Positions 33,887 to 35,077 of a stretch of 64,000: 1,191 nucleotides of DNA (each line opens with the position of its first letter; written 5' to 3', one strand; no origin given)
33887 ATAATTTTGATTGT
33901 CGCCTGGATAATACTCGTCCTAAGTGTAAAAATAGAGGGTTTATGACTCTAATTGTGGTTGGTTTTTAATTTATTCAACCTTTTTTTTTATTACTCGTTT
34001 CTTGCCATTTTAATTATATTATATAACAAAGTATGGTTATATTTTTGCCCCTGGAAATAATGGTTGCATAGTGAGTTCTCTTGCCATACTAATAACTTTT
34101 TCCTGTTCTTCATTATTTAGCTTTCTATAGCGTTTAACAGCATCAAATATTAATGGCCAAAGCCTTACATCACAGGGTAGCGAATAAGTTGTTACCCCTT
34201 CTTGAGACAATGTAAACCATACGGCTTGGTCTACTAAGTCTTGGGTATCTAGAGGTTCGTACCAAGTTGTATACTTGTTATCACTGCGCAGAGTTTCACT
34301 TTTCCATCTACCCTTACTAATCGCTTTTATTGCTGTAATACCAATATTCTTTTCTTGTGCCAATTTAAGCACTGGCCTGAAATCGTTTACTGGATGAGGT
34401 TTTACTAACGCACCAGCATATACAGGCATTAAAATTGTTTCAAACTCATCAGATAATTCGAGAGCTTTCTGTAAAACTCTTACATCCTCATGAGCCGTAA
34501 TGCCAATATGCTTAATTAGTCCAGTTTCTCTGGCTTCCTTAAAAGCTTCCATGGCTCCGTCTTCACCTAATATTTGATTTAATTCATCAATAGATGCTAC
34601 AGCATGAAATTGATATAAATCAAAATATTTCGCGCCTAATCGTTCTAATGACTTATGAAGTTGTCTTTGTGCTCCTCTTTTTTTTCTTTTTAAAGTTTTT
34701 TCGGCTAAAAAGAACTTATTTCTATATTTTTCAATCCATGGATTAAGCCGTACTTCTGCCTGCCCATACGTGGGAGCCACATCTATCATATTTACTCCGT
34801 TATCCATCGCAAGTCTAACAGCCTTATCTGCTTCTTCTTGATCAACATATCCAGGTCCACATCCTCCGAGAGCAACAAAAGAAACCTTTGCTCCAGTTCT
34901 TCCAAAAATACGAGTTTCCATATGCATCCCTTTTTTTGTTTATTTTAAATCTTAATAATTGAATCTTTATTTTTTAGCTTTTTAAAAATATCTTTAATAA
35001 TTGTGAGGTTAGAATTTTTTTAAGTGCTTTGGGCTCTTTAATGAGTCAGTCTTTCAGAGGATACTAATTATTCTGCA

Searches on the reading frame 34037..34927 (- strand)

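Call 51: search_protein_families(library=pfam, proteins=[window:34037-34927:-], max_evalue=0.001)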
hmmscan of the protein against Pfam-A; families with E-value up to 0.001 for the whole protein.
window:34037-34927:- (296 aa): 1 family
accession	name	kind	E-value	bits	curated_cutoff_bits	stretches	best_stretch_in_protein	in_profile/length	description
PF00248.27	Aldo_ket_red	-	5.9e-28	98.2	24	1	25-278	9-240/291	Aldo/keto reductase family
